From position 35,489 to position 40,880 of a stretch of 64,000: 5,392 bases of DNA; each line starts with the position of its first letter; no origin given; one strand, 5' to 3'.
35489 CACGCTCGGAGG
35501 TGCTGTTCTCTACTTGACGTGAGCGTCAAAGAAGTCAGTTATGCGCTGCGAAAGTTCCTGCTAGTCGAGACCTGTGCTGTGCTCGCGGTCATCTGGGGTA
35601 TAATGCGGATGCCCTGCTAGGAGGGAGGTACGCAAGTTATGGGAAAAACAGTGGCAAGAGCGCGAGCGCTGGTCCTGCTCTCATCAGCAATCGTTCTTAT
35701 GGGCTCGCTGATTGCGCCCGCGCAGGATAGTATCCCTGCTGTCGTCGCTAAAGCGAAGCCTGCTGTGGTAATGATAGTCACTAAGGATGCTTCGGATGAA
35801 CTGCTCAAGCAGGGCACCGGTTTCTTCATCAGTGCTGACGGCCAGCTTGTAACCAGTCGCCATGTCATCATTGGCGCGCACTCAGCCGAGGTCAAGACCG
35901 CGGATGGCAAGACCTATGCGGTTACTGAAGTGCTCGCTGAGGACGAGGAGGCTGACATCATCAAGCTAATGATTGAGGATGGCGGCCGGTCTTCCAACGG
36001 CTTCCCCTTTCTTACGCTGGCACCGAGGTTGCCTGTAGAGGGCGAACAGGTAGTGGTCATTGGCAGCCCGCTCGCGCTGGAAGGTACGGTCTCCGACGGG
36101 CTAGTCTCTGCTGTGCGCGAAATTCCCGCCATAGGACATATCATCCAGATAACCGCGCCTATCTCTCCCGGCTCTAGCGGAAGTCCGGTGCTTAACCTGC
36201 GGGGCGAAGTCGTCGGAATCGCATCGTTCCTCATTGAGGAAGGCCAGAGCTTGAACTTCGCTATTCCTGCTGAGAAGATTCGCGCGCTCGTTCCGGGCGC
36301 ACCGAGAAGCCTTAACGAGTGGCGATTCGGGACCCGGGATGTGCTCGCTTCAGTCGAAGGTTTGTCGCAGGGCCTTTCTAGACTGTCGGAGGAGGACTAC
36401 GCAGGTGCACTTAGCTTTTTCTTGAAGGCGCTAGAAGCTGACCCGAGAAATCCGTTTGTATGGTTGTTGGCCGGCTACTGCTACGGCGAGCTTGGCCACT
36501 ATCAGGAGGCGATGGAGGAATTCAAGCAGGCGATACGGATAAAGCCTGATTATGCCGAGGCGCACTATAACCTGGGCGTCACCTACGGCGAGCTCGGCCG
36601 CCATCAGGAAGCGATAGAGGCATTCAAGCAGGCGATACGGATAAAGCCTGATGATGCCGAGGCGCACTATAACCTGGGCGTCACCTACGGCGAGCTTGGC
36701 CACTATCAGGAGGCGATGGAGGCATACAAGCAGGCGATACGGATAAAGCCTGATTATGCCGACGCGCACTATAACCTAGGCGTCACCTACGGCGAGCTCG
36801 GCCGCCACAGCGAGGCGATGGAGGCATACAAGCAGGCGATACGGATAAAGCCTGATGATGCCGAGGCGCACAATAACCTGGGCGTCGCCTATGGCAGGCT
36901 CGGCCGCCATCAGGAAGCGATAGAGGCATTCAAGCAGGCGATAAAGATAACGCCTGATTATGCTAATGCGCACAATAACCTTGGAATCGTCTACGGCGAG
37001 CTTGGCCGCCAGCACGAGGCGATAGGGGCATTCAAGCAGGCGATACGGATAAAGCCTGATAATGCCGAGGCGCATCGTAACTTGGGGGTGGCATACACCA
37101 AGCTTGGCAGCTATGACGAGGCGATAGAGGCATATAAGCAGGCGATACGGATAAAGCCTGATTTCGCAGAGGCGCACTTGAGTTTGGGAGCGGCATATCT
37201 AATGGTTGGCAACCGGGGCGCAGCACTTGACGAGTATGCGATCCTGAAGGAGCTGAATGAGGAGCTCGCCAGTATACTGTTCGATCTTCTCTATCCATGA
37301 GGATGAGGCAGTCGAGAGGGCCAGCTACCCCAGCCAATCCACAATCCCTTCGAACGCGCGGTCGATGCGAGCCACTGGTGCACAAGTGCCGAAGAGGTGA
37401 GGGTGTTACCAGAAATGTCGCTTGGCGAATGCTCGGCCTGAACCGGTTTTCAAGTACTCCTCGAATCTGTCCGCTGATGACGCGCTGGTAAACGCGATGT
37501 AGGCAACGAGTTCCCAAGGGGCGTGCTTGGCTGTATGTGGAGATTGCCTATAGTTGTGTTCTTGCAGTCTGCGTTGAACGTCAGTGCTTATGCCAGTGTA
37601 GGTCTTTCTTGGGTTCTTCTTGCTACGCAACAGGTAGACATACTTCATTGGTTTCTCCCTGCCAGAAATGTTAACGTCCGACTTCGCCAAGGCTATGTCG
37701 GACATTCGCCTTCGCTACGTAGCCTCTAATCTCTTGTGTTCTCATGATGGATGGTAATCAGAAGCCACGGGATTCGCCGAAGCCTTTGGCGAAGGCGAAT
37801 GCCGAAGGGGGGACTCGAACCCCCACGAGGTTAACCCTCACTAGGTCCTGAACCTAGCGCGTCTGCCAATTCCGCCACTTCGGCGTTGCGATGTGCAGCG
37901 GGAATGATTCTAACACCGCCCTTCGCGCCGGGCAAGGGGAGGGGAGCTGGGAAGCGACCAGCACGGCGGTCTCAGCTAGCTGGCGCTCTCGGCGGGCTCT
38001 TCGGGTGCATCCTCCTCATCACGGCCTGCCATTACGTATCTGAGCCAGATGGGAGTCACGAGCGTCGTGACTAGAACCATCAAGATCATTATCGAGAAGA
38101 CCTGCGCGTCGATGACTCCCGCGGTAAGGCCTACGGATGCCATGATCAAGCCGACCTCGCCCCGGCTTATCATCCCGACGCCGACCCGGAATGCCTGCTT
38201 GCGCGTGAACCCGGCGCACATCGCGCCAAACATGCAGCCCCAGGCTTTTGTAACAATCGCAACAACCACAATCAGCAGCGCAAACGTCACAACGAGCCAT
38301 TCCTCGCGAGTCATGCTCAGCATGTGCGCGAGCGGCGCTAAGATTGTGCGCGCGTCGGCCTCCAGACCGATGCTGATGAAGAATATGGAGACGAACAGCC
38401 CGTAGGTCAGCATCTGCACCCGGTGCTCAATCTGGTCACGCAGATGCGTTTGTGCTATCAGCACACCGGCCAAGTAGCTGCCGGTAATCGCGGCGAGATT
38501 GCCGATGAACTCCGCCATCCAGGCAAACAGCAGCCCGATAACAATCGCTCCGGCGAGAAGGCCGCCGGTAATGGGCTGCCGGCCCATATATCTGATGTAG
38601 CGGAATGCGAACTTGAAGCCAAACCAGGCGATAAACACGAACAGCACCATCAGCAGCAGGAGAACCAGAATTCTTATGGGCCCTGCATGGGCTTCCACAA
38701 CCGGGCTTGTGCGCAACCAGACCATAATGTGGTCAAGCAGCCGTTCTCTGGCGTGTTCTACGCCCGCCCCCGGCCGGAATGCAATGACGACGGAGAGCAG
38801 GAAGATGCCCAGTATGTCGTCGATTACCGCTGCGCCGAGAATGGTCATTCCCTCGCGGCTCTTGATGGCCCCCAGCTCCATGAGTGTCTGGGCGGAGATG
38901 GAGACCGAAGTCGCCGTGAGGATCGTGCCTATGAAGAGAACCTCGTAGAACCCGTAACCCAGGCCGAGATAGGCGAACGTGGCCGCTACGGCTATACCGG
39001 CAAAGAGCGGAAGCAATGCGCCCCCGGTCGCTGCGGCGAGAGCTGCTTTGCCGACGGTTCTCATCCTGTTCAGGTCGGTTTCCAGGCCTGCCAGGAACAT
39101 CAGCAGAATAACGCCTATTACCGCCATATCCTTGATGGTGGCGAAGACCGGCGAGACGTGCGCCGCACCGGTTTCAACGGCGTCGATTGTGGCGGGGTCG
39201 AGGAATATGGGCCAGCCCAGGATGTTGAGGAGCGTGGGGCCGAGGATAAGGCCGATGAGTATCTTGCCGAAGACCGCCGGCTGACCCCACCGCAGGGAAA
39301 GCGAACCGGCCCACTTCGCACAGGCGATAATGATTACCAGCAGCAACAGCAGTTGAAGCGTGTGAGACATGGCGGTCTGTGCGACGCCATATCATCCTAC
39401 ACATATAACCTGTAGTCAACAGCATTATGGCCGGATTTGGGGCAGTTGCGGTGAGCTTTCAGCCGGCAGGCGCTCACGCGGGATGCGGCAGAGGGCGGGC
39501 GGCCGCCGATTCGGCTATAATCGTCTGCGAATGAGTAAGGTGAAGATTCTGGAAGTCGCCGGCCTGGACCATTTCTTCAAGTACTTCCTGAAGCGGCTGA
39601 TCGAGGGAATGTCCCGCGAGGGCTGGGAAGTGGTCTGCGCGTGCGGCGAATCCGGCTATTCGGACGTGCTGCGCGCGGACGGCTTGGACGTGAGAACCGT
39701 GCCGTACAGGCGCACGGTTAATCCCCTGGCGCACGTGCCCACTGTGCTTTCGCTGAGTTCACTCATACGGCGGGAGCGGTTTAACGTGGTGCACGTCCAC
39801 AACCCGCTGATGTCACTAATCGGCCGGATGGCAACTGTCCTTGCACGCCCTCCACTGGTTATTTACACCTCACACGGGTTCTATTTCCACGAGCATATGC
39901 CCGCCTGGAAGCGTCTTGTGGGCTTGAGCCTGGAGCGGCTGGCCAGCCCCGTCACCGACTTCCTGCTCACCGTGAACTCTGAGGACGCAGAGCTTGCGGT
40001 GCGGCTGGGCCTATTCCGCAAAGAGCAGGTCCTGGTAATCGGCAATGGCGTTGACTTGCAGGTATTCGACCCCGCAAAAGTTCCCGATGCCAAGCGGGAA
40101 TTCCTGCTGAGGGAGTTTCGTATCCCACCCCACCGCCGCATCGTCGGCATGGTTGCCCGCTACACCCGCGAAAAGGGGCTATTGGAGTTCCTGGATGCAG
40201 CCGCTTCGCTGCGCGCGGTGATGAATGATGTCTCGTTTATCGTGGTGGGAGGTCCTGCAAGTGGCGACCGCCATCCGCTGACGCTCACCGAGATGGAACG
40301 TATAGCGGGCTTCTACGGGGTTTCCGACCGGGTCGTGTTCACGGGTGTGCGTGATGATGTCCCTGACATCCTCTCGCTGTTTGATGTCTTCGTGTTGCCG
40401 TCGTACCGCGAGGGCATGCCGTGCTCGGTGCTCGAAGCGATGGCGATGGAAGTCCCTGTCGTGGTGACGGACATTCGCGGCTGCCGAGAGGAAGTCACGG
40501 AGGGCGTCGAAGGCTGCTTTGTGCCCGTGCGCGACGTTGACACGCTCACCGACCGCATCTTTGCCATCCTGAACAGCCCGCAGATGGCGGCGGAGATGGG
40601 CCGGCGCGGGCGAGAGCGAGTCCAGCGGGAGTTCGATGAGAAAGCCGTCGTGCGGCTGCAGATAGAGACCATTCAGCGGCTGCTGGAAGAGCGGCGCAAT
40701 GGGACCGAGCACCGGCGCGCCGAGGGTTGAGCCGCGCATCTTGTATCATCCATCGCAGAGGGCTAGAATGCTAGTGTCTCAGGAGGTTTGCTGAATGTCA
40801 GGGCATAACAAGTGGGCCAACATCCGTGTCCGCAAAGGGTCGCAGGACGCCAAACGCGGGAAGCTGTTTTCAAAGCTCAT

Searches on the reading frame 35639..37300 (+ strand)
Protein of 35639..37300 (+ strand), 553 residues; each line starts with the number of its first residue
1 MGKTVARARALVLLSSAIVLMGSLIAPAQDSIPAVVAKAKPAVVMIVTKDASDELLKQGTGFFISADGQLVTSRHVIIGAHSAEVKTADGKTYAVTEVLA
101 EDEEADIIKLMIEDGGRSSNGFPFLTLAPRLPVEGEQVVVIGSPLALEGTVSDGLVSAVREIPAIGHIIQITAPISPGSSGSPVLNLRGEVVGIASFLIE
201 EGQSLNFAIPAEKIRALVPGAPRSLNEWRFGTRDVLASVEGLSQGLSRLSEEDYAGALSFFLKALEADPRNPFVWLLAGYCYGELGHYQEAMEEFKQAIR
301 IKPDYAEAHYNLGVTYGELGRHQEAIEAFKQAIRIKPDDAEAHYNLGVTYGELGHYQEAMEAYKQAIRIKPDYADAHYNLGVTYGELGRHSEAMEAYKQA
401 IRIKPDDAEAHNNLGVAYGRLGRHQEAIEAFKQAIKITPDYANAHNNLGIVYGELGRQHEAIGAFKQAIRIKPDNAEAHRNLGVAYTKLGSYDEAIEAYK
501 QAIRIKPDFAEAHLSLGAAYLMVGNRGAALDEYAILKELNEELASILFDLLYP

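Call 65: search_protein_families(library=pfam, proteins=[window:35639-37300:+], max_evalue=0.00001)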
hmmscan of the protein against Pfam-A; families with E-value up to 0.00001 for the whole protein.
window:35639-37300:+ (553 aa): 36 families (the best 25 are shown)
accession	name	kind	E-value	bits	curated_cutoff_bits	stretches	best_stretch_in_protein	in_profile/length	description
PF13414.12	TPR_11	-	3.4e-93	305.5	26.8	7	485-524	3-42/42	TPR repeat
PF00515.34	TPR_1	-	4.6e-81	264.1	27.8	6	476-509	1-34/34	Tetratricopeptide repeat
PF07719.23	TPR_2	-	2.2e-70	227.5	27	5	408-441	1-34/34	Tetratricopeptide repeat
PF13181.12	TPR_8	-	6.8e-69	222.7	25.7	6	306-339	1-34/34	Tetratricopeptide repeat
PF13431.12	TPR_17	-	1.1e-65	212.8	24.4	6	328-360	1-33/34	Tetratricopeptide repeat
PF13432.12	TPR_16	-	1.1e-60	202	32.7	5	378-441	1-64/65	Tetratricopeptide repeat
PF13424.12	TPR_12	-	2.4e-47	159.5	30.1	2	407-472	2-75/77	Tetratricopeptide repeat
PF14559.12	TPR_19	-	1e-44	151.1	25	5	353-412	4-63/68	Tetratricopeptide repeat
PF13428.12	TPR_14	-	3.4e-36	120.4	23.5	0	307-347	2-42/44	Tetratricopeptide repeat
PF13176.12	TPR_7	-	2.7e-33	111.6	27.9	0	478-509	1-32/36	Tetratricopeptide repeat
PF13174.12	TPR_6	-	2.3e-30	103.6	26.3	0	307-334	1-28/33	Tetratricopeptide repeat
PF13374.12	TPR_10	-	1.4e-29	101.6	27.5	0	412-437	6-31/42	Tetratricopeptide repeat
PF13371.12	TPR_9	-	1.6e-28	98.9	35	2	319-377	8-66/73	Tetratricopeptide repeat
PF13365.12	Trypsin_2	-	2.2e-27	97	27.6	1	59-194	1-144/144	Trypsin-like peptidase domain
PF23914.1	TPR_CcmH_CycH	-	1.1e-25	90.8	42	1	264-366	42-147/158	Cytochrome c-type biogenesis protein H TPR domain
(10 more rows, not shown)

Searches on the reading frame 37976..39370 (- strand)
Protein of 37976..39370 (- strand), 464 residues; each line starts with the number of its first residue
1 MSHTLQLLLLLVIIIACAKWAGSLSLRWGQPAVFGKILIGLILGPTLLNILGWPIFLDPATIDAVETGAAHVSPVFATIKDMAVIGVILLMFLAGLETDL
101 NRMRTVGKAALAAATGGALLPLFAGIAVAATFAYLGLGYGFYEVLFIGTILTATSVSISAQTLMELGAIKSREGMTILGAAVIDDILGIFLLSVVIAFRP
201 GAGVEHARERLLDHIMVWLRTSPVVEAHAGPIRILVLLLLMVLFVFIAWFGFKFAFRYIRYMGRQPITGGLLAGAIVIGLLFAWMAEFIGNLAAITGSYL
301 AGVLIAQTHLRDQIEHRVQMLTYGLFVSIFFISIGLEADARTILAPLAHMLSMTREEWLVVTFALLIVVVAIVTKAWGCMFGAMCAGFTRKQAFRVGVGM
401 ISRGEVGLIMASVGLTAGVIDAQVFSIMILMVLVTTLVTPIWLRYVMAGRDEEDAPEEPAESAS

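Call 73: search_protein_families(library=pfam, proteins=[window:37976-39370:-], max_evalue=0.0001)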
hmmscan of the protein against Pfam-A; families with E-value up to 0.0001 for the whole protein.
window:37976-39370:- (464 aa): 1 family
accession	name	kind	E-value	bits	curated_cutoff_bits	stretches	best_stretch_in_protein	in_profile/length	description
PF00999.27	Na_H_Exchanger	-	5.3e-61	207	26.2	1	14-447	3-373/375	Sodium/hydrogen exchanger, transmembrane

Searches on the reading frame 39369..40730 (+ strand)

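Call 72: search_protein_families(library=padloc, proteins=[window:39369-40730:+], max_evalue=0.001)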
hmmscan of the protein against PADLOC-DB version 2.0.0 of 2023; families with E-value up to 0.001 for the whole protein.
window:39369-40730:+ (453 aa): 0 families

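Call 73: search_protein_families(library=pfam, proteins=[window:39369-40730:+], max_evalue=0.0001)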
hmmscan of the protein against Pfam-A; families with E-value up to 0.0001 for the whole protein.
window:39369-40730:+ (453 aa): 7 families
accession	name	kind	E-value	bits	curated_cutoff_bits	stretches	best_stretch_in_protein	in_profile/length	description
PF13692.12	Glyco_trans_1_4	-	1e-33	117.1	27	1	257-402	2-141/142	Glycosyl transferases group 1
PF00534.26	Glycos_transf_1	-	2.7e-33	115.4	26.4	1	244-417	3-172/172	Glycosyl transferases group 1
PF13579.12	Glyco_trans_4_4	-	6.2e-20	72.6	29.7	1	75-227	8-158/158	Glycosyl transferase 4-like domain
PF13439.12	Glyco_transf_4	-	1.5e-18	67.8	28.5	1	74-231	8-169/170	Glycosyltransferase Family 4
PF13477.12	Glyco_trans_4_2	-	4.6e-11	43.5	23.4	1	70-179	9-117/139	Glycosyl transferase 4-like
PF20706.3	GT4-conflict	-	1.1e-07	31.7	26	1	254-420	193-374/385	Family 4 Glycosyltransferase in conflict systems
PF13524.12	Glyco_trans_1_2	-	1.9e-06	28.3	25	1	347-423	60-134/144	Glycosyl transferase-like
